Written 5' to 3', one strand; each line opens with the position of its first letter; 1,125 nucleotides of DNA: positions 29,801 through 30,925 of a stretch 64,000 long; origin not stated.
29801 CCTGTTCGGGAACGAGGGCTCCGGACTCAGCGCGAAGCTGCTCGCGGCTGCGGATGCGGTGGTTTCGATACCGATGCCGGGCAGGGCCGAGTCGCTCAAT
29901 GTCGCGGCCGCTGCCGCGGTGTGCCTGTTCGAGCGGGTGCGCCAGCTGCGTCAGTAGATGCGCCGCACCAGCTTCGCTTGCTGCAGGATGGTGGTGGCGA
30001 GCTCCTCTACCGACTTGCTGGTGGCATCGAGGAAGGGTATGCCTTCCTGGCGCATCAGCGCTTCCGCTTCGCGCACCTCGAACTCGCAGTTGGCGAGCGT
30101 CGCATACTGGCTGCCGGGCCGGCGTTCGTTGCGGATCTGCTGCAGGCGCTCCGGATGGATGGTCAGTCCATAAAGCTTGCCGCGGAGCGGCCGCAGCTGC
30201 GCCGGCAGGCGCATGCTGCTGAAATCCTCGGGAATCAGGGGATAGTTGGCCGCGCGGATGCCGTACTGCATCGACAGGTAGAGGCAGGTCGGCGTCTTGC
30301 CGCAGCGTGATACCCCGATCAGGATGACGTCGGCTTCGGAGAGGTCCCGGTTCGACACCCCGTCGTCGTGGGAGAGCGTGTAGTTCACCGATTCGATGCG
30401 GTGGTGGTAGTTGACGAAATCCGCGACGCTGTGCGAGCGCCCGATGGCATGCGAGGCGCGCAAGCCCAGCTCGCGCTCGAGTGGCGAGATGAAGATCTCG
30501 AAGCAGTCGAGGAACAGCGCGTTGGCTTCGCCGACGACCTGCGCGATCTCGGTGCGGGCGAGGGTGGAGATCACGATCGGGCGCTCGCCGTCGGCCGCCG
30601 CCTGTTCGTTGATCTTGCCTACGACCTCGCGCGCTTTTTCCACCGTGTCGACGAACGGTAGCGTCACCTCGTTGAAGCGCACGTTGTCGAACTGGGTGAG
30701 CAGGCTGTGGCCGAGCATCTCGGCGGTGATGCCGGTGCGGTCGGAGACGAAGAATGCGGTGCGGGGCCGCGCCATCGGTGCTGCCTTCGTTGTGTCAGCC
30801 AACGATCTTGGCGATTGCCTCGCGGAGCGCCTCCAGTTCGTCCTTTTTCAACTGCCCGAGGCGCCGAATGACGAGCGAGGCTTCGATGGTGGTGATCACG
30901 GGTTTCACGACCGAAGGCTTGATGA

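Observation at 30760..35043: A 4.2-kb accessory insertion splits the ppsR/ppsA pair and is bracketed by a perfect 27-bp direct repeat that duplicates the ppsR start codon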

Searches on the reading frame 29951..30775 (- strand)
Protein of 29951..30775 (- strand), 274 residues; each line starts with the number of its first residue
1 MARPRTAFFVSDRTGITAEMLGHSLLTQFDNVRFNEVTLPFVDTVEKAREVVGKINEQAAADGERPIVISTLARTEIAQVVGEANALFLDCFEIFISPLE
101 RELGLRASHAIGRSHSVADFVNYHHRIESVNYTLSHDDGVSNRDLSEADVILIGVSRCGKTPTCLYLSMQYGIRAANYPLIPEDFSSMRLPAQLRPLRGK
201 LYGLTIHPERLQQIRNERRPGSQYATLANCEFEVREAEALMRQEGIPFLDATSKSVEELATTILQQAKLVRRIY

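Call 6: search_protein_families(library=pfam, proteins=[window:29951-30775:-], max_evalue=0.01)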
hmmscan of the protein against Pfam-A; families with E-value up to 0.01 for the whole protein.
window:29951-30775:- (274 aa): 1 family
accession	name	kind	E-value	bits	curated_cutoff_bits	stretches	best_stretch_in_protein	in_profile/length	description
PF03618.20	Kinase-PPPase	-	5.2e-80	269.2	23.5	1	8-264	2-256/256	Kinase/pyrophosphorylase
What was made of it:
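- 29951..30775 (-): ppsR (PEP synthase regulatory kinase/pyrophosphorylase), intact, 274 aa. Pfam PF03618, 5e-80 (call 6).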

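Call 7: find_encoding_contigs(protein=window:29951-30775:-, flank=10000, max_places=10)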
Protein window:29951-30775:- (274 aa): 16 contigs read that carry it; 7 places shown.
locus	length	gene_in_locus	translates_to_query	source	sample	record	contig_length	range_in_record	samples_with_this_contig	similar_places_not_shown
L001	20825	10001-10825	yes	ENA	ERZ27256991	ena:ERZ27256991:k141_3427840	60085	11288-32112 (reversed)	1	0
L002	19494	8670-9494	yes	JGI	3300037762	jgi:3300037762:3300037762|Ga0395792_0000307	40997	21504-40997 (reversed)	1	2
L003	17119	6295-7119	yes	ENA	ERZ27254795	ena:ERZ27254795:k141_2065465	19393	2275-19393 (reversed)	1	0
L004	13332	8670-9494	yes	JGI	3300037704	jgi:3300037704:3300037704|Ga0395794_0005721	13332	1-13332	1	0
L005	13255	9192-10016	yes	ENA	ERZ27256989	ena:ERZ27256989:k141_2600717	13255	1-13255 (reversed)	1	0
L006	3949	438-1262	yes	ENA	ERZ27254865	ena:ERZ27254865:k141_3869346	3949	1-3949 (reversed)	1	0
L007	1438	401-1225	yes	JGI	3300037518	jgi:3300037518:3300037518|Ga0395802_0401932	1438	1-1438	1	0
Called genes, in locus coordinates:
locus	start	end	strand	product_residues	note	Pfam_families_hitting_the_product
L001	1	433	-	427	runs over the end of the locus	PF03952:Enolase_N, PF00113:Enolase_C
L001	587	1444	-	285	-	PF00793:DAHP_synth_1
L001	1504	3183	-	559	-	PF06418:CTP_synth_N, PF00117:GATase, PF07722:Peptidase_C26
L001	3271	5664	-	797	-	PF01326:PPDK_N, PF00391:PEP-utilizers, PF02896:PEP-utilizers_C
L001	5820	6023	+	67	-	PF10047:DUF2281 (weak)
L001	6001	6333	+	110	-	PF13683:rve_3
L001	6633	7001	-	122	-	PF10711:DUF2513, PF12840:HTH_20 (faint)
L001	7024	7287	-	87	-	-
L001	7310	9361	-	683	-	PF17957:Big_7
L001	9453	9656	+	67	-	PF10047:DUF2281 (weak)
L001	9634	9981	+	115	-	PF02452:PemK_toxin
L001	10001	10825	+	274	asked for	PF03618:Kinase-PPPase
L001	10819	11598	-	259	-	PF22435:MRM3-like_sub_bind (faint), PF00588:SpoU_methylase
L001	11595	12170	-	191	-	PF01351:RNase_HII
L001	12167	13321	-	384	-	PF02684:LpxB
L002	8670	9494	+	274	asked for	PF03618:Kinase-PPPase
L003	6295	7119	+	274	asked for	PF03618:Kinase-PPPase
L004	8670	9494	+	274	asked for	PF03618:Kinase-PPPase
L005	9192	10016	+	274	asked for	PF03618:Kinase-PPPase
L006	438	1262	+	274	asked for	PF03618:Kinase-PPPase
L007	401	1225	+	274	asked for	PF03618:Kinase-PPPase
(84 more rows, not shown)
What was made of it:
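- On Site-specifically integrated island / CIME: All 16 contigs carrying the identical PpsR hold the island or its left junction (call 7).
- Tried and rejected: I looked up the exact PpsR (call 7).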

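Call 9: find_related_loci(query=window:29951-30775:-, collection=genome_contigs, flank=8000)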
Query window:29951-30775:- (274 aa) in genome_contigs; peptide patterns used: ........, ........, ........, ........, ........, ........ (x = any residue, [..] = any of these).
200 stretches matched a pattern; 92 encode a relative of the query (tblastn E <= 1e-3); the best 80 are kept; 80 distinct loci.
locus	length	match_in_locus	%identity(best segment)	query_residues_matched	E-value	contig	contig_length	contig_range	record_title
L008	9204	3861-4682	96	1-274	9e-180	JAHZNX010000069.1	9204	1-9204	MAG: Betaproteobacteria bacterium isolate CR_Sed_300A_bin.43 scaffold_551, whole genome shotgun sequence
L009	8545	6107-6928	96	1-274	2e-178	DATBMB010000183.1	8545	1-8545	MAG TPA_asm: Burkholderiales bacterium isolate SMAG_U3987 k141_691706, whole genome shotgun sequence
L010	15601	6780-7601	95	1-274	1e-177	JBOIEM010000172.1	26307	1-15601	MAG: Burkholderiales bacterium isolate M3-S_metawrap_bin.58 k127_3558313, whole genome shotgun sequence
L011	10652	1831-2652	94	1-274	1e-175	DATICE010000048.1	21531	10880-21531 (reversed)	MAG TPA_asm: Burkholderiales bacterium isolate SMAG_U16308 k141_1267215, whole genome shotgun sequence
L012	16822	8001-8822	93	1-274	2e-172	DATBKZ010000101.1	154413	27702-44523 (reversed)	MAG TPA_asm: Burkholderiales bacterium isolate SMAG_U3959 k141_1804391, whole genome shotgun sequence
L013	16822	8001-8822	92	1-274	7e-172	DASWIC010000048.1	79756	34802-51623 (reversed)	MAG TPA_asm: Burkholderiales bacterium isolate SMAG_U2858 k141_1493870, whole genome shotgun sequence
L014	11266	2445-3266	87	1-274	2e-167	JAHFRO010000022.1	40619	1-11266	MAG: Betaproteobacteria bacterium isolate nzgw576 NODE_273_length_40620_cov_17.211437, whole genome shotgun sequence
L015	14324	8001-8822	86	1-274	1e-164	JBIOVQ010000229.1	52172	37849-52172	MAG: Burkholderiales bacterium isolate MAG104 k127_3520121, whole genome shotgun sequence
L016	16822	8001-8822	87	1-274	2e-163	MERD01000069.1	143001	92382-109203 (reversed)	MAG: Betaproteobacteria bacterium RIFCSPLOWO2_02_FULL_67_26 rifcsplowo2_02_scaffold_299, whole genome shotgun sequence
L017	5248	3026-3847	86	1-274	3e-165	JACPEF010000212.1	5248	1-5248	MAG: Betaproteobacteria bacterium isolate NC_groundwater_328_Ag_B-0.1um_65_11 GD18-4_B1_scaffold_1300167, whole genome s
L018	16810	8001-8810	87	5-274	1e-162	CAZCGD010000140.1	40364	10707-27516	MAG TPA_asm: uncultured Streptomycetaceae bacterium isolate binchicken_co165_202 genome assembly, contig: k141_98458, wh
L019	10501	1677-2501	85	1-274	2e-162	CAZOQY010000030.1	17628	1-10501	MAG TPA_asm: uncultured Streptomycetaceae bacterium isolate SRP287051_co2_186 genome assembly, contig: NODE_6027_length_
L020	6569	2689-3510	85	1-274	1e-162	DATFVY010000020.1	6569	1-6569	MAG TPA_asm: Burkholderiales bacterium isolate SMAG_U9476 k141_12716178, whole genome shotgun sequence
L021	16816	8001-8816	85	3-274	1e-160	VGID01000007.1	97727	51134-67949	MAG: Betaproteobacteria bacterium isolate K_Offshore_80m_m1_178 K_Offshore_80m_m1_178_Ga0194132_10000330, whole genome s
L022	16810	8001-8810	84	5-274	3e-159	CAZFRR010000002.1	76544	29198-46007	MAG TPA_asm: uncultured Streptomycetaceae bacterium isolate binchicken_co165_43 genome assembly, contig: k141_181700, wh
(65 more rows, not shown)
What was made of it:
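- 29951..30775 (-): It is 68-96% identical to PpsR in 80 other species (call 9).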
